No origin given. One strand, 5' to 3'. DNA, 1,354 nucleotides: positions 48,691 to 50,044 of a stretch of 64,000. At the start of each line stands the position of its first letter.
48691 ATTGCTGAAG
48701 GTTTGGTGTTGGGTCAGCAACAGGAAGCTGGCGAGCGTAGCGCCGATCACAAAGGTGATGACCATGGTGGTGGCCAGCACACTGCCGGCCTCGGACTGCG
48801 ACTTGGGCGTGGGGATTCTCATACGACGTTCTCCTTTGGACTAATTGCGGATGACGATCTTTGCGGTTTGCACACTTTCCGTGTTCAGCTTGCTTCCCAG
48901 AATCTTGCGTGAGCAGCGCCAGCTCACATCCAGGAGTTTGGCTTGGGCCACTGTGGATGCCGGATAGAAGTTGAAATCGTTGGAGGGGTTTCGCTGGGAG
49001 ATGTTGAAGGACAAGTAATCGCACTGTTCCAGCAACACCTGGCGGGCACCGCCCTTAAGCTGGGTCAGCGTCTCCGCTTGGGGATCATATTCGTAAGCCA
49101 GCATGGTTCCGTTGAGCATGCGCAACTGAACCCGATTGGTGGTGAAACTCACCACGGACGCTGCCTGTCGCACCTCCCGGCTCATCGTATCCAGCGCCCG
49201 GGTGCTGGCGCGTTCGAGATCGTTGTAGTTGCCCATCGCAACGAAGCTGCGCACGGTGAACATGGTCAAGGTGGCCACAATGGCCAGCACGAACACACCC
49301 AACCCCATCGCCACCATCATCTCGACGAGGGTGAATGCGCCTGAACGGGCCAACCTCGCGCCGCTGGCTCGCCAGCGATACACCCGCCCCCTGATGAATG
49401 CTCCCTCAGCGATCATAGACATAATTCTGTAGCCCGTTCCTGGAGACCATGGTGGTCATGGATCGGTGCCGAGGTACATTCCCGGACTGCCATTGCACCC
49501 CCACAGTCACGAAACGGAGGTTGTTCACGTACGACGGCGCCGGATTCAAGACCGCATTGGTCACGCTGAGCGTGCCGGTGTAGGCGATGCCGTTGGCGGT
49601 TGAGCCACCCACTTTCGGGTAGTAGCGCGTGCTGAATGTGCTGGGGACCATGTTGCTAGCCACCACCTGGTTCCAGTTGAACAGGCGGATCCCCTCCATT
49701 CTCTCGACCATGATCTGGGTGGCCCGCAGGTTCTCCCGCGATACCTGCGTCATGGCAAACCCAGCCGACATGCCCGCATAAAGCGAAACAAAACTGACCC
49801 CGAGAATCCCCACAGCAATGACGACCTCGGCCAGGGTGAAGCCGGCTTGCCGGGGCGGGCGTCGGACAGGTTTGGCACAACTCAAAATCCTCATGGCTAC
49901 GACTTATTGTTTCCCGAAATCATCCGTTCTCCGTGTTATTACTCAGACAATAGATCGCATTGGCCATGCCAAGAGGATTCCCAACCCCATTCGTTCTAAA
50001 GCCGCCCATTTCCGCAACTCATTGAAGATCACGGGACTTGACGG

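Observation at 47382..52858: Two tandem, diverged copies of an orphan three-gene prepilin-like 'tip complex' module with no pilus or T2SS machinery nearby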

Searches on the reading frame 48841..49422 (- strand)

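Call 3: search_protein_families(library=pfam, max_evalue=1, proteins=[window:48841-49422:-])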
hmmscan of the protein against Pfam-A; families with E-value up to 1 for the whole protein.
window:48841-49422:- (193 aa): 1 family
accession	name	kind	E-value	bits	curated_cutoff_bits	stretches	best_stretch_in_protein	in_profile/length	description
PF07963.17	N_methyl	-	0.00019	21.3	21.2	1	26-49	3-26/27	Prokaryotic N-terminal methylation motif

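Call 4: search_protein_families(library=ncbifam, max_evalue=1, proteins=[window:48841-49422:-])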
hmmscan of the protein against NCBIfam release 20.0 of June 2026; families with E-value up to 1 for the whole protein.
window:48841-49422:- (193 aa): 7 families
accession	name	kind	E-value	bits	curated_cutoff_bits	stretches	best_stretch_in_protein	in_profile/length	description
TIGR02599.1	TIGR02599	subfamily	0.00029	20.2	256.5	1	29-93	1-65/361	Verru_Chthon cassette protein C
NF041002.1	pilin_ComGF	equivalog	0.0052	17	80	1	29-142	3-116/139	competence type IV pilus minor pilin ComGF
NF007848.0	PRK10557.1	equivalog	0.0065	15.8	120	1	28-87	11-70/192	prepilin peptidase-dependent protein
NF007660.0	PRK10332.1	equivalog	0.0098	16.4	86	1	24-80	5-61/107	prepilin-type N-terminal cleavage/methylation domain-containing protein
NF041013.1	T4P_ComGE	equivalog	0.12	12.5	49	1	29-49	5-25/83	competence type IV pilus minor pilin ComGE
TIGR02532.1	IV_pilin_GFxxxE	domain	0.18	11.7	16.3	0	29-49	3-23/24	prepilin-type N-terminal cleavage/methylation domain-containing protein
NF040999.1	pilin_ComGC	equivalog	0.72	10.1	75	1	29-50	3-25/84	competence type IV pilus major pilin ComGC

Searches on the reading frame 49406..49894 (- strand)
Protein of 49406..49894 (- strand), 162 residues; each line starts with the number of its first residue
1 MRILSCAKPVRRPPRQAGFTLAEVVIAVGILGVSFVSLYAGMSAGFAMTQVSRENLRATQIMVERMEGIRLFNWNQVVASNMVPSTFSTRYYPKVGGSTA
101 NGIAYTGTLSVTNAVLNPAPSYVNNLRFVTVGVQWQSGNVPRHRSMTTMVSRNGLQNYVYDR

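Call 3: search_protein_families(library=pfam, max_evalue=1, proteins=[window:49406-49894:-])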
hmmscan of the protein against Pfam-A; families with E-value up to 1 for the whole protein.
window:49406-49894:- (162 aa): 1 family
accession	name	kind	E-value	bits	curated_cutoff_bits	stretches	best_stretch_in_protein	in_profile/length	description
PF07963.17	N_methyl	-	4.2e-06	26.6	21.2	1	15-39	3-27/27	Prokaryotic N-terminal methylation motif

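Call 4: search_protein_families(library=ncbifam, max_evalue=1, proteins=[window:49406-49894:-])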
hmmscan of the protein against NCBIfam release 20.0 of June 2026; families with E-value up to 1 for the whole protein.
window:49406-49894:- (162 aa): 9 families
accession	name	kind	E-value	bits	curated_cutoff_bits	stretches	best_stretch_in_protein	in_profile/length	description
TIGR02598.1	TIGR02598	subfamily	0.00017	21.8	51.4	1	18-88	1-72/151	Verru_Chthon cassette protein B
TIGR02532.1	IV_pilin_GFxxxE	domain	0.0002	21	16.3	1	16-35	1-20/24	prepilin-type N-terminal cleavage/methylation domain-containing protein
TIGR02523.1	type_IV_pilV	equivalog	0.0017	18.9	52.2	1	16-81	1-65/139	type IV pilus modification protein PilV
TIGR01707.1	gspI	equivalog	0.037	14.5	44.35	1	18-71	1-54/101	type II secretion system minor pseudopilin GspI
NF047828.1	T3SSXpsI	equivalog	0.06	13.4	150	1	16-57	1-40/132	type II secretion system protein XpsI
NF006453.0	PRK08808.1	equivalog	0.099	11.7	295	1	14-52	4-42/211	type II secretion system protein J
NF007848.0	PRK10557.1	equivalog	0.1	11.9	120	1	12-40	6-34/192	prepilin peptidase-dependent protein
NF041013.1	T4P_ComGE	equivalog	0.16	12.1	49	1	18-66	5-53/83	competence type IV pilus minor pilin ComGE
NF006032.0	PRK08173.1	equivalog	0.27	8.9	1058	1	17-73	159-215/863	DNA topoisomerase III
